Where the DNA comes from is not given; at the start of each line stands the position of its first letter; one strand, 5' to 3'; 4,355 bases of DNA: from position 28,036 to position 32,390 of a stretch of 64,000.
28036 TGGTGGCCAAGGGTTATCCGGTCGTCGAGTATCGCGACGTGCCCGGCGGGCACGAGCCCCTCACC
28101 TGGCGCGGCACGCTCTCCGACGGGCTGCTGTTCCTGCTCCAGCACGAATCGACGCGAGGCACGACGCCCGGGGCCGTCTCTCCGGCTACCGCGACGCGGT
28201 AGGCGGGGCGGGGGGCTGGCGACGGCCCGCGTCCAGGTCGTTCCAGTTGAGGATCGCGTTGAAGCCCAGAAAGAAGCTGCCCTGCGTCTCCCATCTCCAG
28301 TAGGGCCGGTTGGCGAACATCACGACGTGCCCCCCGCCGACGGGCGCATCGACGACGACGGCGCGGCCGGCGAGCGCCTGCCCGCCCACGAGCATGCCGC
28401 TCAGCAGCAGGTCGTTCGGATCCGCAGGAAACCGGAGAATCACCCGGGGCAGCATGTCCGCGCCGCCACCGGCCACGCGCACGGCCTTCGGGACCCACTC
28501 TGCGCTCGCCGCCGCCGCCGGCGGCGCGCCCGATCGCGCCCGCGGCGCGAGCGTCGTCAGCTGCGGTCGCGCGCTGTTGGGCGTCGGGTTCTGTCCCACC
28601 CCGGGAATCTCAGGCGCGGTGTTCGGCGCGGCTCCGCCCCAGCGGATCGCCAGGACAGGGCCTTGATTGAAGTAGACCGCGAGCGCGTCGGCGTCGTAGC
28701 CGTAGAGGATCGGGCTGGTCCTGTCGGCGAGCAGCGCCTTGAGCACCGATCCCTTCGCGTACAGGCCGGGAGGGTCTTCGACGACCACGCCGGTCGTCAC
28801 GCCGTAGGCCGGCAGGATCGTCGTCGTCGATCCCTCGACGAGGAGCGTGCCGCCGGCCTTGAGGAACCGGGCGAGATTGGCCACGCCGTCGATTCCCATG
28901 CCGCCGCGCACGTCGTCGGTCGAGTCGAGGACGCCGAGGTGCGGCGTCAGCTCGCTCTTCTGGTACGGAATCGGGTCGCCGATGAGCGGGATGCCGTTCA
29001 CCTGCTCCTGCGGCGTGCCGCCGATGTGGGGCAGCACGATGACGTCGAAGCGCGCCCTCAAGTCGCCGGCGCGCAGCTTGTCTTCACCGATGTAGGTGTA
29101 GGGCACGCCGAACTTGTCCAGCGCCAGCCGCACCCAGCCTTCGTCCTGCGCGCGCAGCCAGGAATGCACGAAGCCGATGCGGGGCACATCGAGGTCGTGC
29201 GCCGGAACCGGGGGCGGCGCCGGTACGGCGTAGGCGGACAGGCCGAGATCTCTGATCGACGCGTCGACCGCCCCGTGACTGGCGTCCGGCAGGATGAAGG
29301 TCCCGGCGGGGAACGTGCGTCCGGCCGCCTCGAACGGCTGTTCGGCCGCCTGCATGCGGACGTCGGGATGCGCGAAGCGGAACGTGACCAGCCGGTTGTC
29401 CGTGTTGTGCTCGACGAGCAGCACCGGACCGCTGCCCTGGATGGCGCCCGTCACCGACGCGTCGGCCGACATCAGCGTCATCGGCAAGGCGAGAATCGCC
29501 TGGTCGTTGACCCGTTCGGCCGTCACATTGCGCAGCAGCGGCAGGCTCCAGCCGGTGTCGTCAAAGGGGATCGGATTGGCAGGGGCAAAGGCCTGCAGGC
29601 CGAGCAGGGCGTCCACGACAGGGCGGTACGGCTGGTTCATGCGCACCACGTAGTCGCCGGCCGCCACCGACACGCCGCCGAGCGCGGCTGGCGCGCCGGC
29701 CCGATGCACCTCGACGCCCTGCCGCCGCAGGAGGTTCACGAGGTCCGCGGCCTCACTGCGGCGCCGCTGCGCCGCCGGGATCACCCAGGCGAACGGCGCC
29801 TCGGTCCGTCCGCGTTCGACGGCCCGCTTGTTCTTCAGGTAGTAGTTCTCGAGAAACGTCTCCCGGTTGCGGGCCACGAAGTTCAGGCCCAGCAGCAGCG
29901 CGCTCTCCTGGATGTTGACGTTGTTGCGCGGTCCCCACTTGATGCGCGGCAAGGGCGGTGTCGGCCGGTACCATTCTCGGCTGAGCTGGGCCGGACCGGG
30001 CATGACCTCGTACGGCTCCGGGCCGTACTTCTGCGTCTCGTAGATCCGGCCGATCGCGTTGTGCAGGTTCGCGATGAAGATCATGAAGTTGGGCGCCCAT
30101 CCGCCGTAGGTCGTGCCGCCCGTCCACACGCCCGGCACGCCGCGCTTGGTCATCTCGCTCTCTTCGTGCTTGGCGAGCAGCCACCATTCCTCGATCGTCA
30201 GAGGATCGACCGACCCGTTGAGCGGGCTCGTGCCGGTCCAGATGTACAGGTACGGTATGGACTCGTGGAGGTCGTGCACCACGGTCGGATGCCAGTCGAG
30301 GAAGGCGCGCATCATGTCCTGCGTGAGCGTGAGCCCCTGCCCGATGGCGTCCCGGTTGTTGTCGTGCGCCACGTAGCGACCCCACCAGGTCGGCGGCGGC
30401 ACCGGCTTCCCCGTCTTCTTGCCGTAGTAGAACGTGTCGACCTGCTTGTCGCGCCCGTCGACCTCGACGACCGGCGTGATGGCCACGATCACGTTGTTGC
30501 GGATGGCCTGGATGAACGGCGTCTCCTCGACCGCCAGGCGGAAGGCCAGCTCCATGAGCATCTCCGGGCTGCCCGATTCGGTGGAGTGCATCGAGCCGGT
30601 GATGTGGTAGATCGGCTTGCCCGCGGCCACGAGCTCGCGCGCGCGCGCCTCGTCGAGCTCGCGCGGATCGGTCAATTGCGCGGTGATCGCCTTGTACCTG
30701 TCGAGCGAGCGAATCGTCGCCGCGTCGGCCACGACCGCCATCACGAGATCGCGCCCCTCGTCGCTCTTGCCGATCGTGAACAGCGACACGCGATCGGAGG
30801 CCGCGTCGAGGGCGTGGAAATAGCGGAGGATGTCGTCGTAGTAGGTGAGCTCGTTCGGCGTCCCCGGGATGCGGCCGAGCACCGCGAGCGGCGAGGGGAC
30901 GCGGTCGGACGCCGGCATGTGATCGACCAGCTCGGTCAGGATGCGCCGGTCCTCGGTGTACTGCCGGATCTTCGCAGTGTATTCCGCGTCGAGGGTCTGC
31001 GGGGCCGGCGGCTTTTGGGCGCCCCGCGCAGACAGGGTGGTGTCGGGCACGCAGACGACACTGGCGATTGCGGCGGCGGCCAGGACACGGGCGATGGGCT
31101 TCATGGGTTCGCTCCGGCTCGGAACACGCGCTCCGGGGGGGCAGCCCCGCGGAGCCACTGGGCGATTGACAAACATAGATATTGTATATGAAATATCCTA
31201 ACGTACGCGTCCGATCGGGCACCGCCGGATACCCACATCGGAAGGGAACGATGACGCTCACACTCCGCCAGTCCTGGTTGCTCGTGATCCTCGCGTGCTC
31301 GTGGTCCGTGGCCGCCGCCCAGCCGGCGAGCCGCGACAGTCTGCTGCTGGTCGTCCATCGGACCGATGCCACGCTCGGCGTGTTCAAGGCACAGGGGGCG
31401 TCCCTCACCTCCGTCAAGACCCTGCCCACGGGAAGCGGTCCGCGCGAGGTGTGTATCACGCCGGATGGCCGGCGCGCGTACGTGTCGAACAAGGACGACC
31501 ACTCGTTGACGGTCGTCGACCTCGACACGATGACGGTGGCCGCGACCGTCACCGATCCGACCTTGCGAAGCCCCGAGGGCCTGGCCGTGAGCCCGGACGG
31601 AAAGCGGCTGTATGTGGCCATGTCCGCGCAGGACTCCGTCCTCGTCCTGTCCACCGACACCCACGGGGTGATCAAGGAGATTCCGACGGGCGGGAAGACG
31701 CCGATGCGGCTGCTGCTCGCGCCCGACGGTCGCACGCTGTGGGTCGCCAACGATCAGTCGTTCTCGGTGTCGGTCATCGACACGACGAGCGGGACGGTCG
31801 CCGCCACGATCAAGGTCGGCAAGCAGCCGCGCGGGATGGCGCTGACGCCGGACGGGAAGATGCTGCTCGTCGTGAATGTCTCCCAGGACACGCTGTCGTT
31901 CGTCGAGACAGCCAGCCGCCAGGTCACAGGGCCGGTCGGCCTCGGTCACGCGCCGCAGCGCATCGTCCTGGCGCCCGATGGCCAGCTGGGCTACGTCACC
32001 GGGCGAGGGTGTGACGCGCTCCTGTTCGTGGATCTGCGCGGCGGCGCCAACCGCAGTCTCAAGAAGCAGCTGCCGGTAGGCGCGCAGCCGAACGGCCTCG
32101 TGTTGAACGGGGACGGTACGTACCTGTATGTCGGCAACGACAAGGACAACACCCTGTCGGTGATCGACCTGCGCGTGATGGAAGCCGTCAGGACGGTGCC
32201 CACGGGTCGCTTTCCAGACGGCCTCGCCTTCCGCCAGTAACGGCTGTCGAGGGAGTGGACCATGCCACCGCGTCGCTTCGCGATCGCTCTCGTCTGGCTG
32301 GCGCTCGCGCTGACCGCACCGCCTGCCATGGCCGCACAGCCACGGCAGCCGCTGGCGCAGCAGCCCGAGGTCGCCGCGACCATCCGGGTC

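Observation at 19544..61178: Recurrent AT-rich box (core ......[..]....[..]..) marks the 5' regions of the accessory operons: candidate shared promoter/operator of a regulon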

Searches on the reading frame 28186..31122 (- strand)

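Call 8: search_protein_families(library=pfam, proteins=[window:28186-31122:-])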
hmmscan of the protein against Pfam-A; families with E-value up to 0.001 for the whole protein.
window:28186-31122:- (978 aa): 1 family
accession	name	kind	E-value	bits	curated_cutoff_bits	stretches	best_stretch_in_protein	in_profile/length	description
PF00246.29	Peptidase_M14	-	2.3e-12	47.6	21.6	1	100-239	3-118/286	Zinc carboxypeptidase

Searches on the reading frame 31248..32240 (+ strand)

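Call 8: search_protein_families(library=pfam, proteins=[window:31248-32240:+])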
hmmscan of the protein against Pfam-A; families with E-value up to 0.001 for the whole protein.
window:31248-32240:+ (330 aa): 15 families
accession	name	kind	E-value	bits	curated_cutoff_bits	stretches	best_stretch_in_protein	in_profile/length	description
PF10282.15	Lactonase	-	3.7e-27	95.9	21.7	3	112-184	249-327/344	Lactonase, 7-bladed beta-propeller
PF21783.3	YNCE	-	9.8e-21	74.9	27.1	2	28-152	207-328/339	YNCE-like beta-propeller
PF25174.1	Beta-prop_THOC3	-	5.1e-16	58.9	305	2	112-222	52-159/272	THOC3 beta-propeller domain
PF02239.22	Cytochrom_D1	-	5.8e-13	48.6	25.5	1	123-212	9-97/368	Cytochrome D1 heme domain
PF08450.18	SGL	-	2.7e-09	37.4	26.3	1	68-166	139-242/246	SMP-30/Gluconolactonase/LRE-like region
PF24684.1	Vgb_lyase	-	1.2e-07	31.3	50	1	42-247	35-236/290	Virginiamycin B lyase family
PF23414.1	Beta-prop_EML_2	-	1.5e-06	28.2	90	1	76-204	11-137/266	Echinoderm microtubule-associated protein second beta-propeller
PF01436.27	NHL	-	5.3e-06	26.6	20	0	106-126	1-20/28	NHL repeat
PF16819.11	DUF5074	-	2.3e-05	24.1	27.2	1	82-214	69-206/353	Domain of unknown function (DUF5074)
PF24796.1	WDR55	-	3.7e-05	23.4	200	0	112-226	59-171/296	WDR55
PF23749.1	DUF7165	-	0.00044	19.6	26.7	0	152-246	24-119/442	Domain of unknown function (DUF7165)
PF01731.26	Arylesterase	-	0.00046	20.8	21.3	0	105-135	52-82/86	Arylesterase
PF12894.13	ANAPC4_WD40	-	0.00047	20.8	22.9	0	157-193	46-81/91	Anaphase-promoting complex subunit 4 WD40 domain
PF07433.17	DUF1513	-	0.00079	19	27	0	89-168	32-117/304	Protein of unknown function (DUF1513)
PF07676.18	PD40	-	0.00081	19.7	20.9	0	113-122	15-24/38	WD40-like Beta Propeller Repeat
